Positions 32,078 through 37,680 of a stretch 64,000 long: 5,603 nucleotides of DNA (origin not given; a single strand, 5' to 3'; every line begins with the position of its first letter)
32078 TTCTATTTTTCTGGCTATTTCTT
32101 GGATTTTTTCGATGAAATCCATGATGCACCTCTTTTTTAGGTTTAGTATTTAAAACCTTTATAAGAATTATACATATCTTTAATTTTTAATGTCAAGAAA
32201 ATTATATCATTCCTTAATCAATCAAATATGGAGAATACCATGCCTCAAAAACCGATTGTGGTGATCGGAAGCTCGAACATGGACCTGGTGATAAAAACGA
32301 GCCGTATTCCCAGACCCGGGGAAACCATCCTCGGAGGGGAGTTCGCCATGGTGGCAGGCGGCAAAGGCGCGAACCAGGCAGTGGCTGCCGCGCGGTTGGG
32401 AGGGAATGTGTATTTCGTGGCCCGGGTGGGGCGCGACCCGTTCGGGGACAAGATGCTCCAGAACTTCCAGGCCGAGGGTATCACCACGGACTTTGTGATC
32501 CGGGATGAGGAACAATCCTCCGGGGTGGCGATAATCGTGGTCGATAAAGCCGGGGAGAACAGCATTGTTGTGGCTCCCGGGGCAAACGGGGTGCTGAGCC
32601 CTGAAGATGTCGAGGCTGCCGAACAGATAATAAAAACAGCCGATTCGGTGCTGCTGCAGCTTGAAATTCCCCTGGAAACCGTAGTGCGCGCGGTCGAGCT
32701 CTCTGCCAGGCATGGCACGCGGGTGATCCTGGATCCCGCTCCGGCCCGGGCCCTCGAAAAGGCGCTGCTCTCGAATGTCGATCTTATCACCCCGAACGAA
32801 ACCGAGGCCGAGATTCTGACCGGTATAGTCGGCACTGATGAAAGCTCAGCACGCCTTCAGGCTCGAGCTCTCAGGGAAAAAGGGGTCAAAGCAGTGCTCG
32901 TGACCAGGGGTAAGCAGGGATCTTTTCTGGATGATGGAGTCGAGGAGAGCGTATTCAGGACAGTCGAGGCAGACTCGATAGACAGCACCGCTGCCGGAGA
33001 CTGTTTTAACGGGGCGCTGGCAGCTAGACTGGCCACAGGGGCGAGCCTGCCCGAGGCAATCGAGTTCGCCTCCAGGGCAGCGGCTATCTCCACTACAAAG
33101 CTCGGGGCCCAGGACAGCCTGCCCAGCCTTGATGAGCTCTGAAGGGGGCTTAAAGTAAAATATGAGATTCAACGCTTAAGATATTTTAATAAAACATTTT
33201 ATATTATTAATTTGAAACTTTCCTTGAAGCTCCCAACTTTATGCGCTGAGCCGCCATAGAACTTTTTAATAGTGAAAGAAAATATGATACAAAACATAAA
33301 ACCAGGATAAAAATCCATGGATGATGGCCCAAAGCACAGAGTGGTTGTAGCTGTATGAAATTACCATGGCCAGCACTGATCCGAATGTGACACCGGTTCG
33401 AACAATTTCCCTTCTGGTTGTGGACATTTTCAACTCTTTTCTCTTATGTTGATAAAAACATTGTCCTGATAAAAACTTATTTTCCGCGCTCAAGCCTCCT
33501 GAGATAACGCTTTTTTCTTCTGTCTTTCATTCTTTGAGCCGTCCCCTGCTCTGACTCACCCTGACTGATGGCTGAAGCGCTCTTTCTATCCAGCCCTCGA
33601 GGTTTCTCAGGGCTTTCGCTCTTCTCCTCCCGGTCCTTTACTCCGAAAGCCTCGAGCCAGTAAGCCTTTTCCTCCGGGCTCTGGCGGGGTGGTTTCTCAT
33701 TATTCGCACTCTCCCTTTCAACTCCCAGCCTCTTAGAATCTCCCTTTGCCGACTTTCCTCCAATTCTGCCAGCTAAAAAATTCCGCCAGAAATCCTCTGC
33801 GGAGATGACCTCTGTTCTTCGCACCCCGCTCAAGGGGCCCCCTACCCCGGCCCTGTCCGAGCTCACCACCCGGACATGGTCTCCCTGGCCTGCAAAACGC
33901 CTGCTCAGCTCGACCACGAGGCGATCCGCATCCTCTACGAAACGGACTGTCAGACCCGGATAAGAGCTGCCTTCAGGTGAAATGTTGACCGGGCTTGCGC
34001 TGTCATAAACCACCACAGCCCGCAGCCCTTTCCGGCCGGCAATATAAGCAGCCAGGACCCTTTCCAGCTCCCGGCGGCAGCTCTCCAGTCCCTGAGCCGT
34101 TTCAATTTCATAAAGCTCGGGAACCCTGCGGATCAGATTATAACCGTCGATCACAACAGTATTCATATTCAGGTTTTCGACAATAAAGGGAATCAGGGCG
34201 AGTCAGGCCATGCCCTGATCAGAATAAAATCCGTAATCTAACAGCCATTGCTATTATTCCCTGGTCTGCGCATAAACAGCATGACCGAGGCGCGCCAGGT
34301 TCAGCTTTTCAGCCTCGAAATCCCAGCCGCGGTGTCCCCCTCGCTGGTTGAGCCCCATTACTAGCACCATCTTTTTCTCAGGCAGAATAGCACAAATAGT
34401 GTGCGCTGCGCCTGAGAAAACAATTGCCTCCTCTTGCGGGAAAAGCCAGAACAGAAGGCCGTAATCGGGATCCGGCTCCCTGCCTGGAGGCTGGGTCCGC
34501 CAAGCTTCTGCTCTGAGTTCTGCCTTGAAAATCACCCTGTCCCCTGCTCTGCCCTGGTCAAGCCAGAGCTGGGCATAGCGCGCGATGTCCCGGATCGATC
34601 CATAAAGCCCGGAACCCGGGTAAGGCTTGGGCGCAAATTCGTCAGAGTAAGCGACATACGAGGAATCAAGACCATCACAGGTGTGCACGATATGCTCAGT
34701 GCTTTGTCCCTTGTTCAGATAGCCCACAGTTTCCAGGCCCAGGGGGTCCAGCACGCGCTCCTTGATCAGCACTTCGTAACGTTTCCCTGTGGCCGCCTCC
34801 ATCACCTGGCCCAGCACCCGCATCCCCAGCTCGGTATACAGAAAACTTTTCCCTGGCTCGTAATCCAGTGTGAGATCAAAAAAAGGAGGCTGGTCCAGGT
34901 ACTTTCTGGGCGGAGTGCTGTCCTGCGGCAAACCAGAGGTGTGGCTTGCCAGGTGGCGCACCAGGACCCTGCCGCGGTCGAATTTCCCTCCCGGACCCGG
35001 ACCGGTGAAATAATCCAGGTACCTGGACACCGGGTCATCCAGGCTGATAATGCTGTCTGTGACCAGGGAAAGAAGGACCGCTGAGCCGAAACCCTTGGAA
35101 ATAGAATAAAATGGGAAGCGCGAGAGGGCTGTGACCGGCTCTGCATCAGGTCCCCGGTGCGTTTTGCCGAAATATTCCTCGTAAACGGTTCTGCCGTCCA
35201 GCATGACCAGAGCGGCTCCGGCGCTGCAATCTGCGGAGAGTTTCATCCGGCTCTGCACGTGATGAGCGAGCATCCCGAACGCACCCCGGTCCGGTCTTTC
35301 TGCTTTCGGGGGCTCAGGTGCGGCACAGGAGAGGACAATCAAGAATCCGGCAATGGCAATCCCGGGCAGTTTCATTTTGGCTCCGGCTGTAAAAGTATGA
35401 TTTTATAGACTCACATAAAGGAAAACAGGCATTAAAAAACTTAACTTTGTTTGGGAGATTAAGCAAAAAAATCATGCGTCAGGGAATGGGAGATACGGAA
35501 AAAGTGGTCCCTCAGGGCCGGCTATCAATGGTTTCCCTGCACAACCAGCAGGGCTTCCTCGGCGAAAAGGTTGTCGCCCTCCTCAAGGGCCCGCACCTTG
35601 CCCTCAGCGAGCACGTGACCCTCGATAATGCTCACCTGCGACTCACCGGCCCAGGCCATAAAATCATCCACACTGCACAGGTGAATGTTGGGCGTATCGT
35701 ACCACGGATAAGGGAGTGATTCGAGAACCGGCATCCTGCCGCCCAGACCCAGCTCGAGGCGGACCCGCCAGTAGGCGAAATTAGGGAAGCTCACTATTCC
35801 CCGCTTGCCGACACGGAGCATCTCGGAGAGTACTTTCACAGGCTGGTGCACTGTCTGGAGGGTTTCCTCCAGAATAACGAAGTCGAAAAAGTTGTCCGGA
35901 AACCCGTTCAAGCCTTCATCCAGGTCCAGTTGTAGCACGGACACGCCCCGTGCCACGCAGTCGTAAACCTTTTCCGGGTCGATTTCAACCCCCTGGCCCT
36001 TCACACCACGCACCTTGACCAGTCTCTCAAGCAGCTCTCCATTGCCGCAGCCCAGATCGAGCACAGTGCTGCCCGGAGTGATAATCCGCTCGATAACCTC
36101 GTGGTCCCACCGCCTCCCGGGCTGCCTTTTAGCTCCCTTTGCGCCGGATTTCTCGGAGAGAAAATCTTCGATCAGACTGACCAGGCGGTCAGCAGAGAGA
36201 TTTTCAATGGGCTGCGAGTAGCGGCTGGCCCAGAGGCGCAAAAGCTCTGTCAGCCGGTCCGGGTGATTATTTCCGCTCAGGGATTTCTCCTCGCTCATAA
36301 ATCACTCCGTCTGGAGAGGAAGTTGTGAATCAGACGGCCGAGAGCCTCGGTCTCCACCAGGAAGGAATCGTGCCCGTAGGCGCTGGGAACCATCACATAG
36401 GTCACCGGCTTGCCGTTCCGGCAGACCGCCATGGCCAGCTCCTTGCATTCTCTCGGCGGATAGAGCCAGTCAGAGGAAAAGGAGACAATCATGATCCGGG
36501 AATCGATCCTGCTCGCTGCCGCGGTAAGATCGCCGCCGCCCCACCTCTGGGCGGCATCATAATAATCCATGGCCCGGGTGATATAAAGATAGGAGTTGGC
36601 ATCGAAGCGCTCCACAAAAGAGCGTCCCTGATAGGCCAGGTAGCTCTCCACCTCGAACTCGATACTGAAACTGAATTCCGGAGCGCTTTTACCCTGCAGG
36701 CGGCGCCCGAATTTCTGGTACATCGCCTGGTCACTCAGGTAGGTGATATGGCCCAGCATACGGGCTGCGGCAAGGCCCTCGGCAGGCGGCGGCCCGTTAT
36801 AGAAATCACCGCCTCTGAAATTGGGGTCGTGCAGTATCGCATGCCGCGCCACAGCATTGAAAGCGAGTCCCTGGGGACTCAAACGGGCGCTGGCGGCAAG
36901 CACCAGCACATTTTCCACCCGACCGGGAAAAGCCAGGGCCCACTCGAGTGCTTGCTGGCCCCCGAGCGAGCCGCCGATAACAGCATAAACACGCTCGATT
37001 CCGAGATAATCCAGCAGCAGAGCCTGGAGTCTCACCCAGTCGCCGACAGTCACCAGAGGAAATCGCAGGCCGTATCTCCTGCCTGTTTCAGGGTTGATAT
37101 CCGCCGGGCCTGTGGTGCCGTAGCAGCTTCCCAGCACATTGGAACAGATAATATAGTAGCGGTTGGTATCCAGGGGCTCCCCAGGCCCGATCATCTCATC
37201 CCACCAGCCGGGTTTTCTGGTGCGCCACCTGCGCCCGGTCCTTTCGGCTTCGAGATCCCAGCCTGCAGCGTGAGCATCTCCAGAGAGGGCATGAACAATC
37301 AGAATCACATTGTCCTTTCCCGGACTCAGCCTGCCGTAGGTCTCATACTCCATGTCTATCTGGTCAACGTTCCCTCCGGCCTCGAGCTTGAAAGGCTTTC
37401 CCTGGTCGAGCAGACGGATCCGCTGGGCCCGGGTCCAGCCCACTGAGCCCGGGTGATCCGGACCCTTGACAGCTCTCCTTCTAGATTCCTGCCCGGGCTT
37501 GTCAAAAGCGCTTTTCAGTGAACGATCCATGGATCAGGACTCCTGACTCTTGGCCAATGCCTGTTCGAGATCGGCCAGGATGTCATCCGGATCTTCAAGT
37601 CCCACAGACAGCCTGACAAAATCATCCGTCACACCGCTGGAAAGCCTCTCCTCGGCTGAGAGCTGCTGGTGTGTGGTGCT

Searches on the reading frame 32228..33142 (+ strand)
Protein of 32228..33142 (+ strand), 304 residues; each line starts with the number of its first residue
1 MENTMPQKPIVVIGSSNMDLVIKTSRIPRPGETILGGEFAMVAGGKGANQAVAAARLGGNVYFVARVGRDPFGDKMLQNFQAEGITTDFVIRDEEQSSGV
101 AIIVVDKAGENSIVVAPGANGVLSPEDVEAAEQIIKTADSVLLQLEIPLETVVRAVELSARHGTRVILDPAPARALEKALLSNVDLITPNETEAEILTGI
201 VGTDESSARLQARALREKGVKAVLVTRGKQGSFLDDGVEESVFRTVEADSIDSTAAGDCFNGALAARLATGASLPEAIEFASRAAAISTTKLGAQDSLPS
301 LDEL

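Call 34: search_protein_families(library=pfam, proteins=[window:32228-33142:+], max_evalue=0.001)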
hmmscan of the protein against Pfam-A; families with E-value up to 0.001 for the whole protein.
window:32228-33142:+ (304 aa): 2 families
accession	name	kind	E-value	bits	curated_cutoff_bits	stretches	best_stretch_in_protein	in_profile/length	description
PF00294.29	PfkB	-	1.6e-74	251.4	25.8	1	10-300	4-301/302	pfkB family carbohydrate kinase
PF08543.17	Phos_pyr_kin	-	9.3e-17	61.7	27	1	133-283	73-226/246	Phosphomethylpyrimidine kinase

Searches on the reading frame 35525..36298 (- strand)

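Call 16: search_protein_families(library=pfam, proteins=[window:35525-36298:-], max_evalue=0.001)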
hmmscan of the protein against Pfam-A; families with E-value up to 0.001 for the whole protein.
window:35525-36298:- (257 aa): 6 families
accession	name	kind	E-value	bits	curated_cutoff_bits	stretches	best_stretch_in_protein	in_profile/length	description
PF07021.18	MetW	-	1.6e-67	227.3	21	1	63-252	1-192/193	Methionine biosynthesis protein MetW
PF13847.12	Methyltransf_31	-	6.2e-12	45.8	27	1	74-175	2-113/145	Methyltransferase domain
PF08241.18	Methyltransf_11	-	1.1e-11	45.7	21.2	1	80-167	1-90/95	Methyltransferase domain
PF13649.12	Methyltransf_25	-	3.2e-09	37.8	27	1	79-167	1-96/97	Methyltransferase domain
PF13489.12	Methyltransf_23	-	1.7e-08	34.8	27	1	70-169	14-114/164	Methyltransferase domain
PF08242.18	Methyltransf_12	-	0.00031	21.8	30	1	80-163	1-91/98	Methyltransferase domain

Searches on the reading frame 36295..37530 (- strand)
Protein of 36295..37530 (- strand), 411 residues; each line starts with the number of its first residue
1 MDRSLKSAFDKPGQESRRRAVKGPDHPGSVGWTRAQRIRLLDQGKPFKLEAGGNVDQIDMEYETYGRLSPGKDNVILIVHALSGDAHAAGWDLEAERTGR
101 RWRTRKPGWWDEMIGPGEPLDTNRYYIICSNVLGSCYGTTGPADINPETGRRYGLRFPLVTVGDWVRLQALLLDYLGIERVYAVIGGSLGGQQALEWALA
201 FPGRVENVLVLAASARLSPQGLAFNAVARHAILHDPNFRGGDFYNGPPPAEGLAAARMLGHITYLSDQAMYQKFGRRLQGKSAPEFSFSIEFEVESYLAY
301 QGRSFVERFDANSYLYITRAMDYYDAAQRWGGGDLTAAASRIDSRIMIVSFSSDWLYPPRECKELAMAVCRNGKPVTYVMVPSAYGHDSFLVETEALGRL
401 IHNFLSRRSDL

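Call 16: search_protein_families(library=pfam, proteins=[window:36295-37530:-], max_evalue=0.001)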
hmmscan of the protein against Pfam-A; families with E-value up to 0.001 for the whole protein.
window:36295-37530:- (411 aa): 1 family
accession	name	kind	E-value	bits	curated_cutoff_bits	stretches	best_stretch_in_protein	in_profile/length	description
PF00561.26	Abhydrolase_1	-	2.2e-19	70.6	25.8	1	75-393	2-244/245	alpha/beta hydrolase fold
